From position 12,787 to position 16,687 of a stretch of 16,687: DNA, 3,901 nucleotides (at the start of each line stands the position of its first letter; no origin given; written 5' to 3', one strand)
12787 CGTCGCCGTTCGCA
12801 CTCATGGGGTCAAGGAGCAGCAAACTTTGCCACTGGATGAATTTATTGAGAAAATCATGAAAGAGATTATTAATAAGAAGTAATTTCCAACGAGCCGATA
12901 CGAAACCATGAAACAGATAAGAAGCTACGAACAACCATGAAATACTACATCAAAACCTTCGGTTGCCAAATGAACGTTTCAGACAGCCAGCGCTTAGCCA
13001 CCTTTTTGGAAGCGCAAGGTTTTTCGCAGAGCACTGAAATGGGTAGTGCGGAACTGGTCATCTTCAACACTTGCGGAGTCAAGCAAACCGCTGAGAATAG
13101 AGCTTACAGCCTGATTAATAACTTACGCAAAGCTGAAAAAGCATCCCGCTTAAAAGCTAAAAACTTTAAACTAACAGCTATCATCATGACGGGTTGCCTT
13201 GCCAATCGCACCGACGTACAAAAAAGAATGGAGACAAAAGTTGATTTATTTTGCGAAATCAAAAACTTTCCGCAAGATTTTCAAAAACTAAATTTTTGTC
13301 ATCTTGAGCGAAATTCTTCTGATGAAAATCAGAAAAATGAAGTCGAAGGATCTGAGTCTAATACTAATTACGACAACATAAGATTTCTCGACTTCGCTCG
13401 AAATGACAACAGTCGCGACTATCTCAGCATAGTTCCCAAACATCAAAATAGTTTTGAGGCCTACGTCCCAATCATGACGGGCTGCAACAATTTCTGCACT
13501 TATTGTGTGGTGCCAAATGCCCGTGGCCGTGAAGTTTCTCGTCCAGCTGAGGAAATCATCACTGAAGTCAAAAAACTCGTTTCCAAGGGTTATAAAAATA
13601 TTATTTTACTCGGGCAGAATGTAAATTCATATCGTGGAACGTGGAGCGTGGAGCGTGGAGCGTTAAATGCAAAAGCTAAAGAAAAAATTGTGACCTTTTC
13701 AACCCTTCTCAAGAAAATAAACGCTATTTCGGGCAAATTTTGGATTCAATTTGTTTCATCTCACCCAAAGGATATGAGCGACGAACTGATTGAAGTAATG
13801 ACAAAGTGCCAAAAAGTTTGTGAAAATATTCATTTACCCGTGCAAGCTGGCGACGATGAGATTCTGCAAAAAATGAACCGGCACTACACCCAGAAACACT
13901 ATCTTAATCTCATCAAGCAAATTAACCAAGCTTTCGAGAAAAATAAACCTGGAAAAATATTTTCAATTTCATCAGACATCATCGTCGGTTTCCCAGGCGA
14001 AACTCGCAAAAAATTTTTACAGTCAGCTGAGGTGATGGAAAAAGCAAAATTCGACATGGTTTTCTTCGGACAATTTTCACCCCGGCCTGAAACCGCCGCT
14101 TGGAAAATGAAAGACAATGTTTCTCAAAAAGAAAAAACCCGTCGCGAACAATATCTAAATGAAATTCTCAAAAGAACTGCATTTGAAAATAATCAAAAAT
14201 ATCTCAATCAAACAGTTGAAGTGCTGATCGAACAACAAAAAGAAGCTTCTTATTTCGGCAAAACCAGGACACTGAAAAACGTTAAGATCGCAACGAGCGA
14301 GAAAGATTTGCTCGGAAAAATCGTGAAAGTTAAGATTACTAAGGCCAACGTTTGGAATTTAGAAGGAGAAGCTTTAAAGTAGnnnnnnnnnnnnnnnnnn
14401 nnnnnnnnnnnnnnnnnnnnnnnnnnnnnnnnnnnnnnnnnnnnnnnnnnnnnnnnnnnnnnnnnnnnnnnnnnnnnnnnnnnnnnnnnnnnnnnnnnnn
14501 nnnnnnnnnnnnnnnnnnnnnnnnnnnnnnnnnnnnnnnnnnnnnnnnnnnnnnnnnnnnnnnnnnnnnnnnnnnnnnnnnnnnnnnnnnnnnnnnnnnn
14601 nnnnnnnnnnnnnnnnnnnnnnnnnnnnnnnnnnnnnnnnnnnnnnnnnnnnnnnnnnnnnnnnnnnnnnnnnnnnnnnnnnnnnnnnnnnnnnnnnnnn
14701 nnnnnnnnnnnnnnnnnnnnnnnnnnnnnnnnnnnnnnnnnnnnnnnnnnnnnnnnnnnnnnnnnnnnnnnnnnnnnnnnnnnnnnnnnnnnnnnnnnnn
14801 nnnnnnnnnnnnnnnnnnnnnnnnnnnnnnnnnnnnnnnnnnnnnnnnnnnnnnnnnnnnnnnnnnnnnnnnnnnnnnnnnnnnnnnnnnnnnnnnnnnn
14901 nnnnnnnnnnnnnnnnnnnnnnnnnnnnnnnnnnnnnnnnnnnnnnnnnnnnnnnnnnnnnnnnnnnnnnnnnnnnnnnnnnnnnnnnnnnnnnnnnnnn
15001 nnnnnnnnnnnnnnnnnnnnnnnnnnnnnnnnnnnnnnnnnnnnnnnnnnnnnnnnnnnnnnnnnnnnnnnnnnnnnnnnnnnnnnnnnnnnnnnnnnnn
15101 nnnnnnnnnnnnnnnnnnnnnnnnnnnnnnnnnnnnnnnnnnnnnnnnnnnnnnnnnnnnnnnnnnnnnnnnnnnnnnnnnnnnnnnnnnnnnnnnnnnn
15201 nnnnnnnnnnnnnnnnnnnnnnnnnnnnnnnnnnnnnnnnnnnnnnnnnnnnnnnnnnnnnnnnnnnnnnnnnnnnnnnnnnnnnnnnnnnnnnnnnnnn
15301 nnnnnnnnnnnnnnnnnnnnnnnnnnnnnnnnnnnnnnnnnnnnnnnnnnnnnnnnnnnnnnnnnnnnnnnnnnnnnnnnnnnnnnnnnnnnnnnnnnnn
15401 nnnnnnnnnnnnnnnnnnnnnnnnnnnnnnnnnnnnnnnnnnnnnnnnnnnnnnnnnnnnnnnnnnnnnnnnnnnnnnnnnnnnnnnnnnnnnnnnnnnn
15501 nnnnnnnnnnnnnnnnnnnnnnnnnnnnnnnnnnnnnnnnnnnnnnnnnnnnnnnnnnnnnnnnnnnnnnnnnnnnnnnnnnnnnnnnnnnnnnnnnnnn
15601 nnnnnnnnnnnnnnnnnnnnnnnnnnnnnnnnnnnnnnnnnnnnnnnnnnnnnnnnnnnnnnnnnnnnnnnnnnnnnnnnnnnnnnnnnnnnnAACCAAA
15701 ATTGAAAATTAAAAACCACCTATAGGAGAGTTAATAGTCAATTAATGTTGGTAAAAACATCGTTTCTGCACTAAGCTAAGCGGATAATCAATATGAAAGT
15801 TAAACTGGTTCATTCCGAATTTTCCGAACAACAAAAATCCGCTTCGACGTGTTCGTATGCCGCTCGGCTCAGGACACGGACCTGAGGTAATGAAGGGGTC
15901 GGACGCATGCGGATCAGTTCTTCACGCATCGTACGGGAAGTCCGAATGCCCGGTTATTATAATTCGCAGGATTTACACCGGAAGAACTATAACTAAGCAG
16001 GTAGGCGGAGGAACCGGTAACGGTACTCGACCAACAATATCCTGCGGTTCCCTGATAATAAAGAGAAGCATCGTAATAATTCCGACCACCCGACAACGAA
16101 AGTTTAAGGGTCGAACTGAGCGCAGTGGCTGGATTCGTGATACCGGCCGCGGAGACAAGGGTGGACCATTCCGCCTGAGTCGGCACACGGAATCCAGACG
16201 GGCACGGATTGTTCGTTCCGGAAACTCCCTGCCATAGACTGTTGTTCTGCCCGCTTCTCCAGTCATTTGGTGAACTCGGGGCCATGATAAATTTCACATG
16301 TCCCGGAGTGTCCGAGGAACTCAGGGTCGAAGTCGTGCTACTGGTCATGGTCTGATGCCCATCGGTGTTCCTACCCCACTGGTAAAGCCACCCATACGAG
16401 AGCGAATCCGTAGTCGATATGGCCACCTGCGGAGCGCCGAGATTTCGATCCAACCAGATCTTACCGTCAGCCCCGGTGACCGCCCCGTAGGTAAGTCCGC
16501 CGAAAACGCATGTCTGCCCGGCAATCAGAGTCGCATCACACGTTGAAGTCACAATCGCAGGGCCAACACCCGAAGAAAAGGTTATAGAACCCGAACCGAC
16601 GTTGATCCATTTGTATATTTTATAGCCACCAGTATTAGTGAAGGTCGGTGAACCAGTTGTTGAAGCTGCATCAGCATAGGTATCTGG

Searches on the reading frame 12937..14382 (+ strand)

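Call 52: search_protein_families(library=pfam, proteins=[window:12937-14382:+], max_evalue=0.01)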
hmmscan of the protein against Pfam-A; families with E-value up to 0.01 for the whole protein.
window:12937-14382:+ (481 aa): 5 families
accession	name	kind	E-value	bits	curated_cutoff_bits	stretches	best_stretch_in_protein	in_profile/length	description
PF04055.27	Radical_SAM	-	8e-25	88.4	29.5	1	177-365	1-164/166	Radical SAM superfamily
PF00919.26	UPF0004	-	7e-22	77.7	27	1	2-103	1-94/98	Uncharacterized protein family UPF0004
PF01938.26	TRAM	-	1.7e-07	31.5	21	1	420-480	1-61/61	TRAM domain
PF00657.28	Lipase_GDSL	-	0.00088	19.9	23.6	0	149-272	63-170/208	GDSL-like Lipase/Acylhydrolase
PF18693.7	TRAM_2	-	0.0064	17.1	27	0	425-479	3-62/63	TRAM domain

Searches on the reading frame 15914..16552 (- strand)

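Call 52: search_protein_families(library=pfam, proteins=[window:15914-16552:-], max_evalue=0.01)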
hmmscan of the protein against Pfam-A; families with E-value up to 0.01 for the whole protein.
window:15914-16552:- (212 aa): 1 family
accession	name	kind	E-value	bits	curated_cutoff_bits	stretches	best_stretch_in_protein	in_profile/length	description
PF09603.15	Fib_succ_major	-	9.5e-12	46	33.9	1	52-211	49-187/187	Fibrobacter succinogenes major domain (Fib_succ_major)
